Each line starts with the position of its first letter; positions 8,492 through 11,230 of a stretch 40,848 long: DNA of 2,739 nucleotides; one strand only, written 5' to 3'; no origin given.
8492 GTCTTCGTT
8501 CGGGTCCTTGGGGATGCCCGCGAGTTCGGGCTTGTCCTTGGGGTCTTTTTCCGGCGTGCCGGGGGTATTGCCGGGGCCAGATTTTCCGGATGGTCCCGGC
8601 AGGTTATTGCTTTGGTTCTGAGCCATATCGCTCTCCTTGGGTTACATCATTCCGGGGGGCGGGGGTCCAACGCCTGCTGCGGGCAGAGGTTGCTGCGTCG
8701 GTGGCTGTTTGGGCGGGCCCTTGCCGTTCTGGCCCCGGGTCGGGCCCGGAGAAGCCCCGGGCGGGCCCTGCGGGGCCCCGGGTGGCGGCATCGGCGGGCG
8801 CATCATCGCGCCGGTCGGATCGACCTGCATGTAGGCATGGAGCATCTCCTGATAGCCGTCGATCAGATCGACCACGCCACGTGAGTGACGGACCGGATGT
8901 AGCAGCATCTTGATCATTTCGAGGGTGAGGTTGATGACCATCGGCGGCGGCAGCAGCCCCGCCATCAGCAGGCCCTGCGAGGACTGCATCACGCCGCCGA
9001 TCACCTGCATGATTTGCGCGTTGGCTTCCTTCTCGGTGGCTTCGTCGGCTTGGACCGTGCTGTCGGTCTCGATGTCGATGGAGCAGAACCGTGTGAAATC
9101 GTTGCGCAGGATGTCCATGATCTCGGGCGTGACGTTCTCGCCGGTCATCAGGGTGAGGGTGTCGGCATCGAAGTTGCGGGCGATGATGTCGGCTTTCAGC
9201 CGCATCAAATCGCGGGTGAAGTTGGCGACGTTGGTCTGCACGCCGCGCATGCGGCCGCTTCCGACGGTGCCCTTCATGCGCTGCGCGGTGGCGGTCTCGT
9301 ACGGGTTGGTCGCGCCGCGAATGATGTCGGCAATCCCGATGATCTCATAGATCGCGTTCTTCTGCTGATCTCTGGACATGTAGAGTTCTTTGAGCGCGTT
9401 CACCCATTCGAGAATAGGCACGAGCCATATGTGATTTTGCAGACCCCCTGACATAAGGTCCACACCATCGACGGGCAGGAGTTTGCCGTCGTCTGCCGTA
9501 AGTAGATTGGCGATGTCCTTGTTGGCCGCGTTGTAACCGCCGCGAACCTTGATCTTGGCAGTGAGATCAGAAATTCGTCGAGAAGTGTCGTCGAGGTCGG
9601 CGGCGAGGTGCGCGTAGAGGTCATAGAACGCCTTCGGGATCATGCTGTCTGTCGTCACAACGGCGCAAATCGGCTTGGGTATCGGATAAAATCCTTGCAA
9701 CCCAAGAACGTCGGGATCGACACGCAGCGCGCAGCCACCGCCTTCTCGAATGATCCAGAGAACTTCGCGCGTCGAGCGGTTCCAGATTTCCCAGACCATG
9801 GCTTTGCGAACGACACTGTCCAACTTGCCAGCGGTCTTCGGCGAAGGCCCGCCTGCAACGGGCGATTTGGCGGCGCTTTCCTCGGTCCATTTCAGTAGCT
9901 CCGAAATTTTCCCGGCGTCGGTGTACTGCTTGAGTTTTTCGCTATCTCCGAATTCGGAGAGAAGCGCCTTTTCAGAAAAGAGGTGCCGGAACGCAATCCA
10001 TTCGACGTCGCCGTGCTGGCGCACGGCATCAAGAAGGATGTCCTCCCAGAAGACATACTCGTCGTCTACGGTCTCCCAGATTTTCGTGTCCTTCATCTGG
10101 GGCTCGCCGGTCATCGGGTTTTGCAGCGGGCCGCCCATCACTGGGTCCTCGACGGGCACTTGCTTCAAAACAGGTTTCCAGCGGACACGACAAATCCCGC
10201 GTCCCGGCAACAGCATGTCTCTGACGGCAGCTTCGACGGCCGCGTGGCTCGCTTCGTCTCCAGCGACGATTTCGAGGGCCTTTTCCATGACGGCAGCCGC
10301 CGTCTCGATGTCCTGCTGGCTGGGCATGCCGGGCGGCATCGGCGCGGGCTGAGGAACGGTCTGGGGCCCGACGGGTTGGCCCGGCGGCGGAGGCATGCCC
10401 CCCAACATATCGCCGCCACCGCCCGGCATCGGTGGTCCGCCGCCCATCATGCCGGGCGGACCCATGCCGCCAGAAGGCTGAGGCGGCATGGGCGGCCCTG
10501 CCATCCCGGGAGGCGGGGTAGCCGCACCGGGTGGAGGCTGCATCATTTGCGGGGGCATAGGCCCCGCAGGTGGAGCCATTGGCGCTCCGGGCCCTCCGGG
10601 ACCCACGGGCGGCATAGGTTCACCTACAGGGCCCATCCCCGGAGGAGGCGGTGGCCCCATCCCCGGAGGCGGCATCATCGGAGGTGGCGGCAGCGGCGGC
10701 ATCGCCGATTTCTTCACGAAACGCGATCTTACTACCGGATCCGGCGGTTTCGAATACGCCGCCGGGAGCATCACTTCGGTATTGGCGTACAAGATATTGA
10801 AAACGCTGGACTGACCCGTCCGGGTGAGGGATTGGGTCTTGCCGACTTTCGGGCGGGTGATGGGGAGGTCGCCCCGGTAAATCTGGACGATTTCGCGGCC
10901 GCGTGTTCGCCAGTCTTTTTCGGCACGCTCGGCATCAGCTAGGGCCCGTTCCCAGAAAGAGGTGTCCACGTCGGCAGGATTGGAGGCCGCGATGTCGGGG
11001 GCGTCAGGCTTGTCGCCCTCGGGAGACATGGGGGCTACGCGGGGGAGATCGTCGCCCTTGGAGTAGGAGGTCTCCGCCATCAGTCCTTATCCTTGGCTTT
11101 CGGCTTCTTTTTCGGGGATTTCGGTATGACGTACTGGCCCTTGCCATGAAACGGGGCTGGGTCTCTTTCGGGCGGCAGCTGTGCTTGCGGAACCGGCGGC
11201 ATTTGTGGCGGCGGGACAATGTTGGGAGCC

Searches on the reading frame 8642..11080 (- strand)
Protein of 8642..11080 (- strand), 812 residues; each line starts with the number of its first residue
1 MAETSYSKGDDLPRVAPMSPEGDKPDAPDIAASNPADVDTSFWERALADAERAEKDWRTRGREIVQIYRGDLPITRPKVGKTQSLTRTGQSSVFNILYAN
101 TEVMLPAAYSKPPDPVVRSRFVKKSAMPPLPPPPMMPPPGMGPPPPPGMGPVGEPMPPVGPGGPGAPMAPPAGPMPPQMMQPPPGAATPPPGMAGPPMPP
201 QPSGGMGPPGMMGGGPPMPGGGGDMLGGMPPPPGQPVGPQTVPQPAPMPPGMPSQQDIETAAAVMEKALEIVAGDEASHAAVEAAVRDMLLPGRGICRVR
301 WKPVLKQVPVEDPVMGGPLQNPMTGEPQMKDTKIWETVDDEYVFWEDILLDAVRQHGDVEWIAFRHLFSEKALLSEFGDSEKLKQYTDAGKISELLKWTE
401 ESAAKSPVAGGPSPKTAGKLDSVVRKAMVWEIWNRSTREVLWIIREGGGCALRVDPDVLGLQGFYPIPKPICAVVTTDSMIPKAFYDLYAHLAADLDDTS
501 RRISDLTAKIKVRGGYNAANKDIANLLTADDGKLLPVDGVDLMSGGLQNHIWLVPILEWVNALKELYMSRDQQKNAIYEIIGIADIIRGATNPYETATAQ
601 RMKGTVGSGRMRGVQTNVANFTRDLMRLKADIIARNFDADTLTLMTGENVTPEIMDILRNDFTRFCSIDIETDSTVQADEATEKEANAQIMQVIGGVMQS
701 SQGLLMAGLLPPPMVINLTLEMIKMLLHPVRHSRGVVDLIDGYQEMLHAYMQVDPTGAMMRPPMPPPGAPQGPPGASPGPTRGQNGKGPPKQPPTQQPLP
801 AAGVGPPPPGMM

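Call 9: search_protein_families(library=pfam, proteins=[window:8642-11080:-], max_evalue=0.01)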
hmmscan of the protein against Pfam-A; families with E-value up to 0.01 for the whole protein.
window:8642-11080:- (812 aa): 2 families
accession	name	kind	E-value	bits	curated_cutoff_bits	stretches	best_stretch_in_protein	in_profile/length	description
PF23899.1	SU10_portal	-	0.0045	15.9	30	0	595-725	435-555/593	Phage SU10 portal protein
PF24373.1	DUF7529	-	0.0087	16.3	27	0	33-83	5-55/160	Family of unknown function (DUF7529)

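Call 10: search_protein_families(library=phrogs, proteins=[window:8642-11080:-], max_evalue=0.001)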
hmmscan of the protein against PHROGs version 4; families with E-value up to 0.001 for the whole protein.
window:8642-11080:- (812 aa): 1 family
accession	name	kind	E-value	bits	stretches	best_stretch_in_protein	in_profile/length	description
phrog_12082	-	head and packaging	9.7e-118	395.5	2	34-655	15-480/715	portal protein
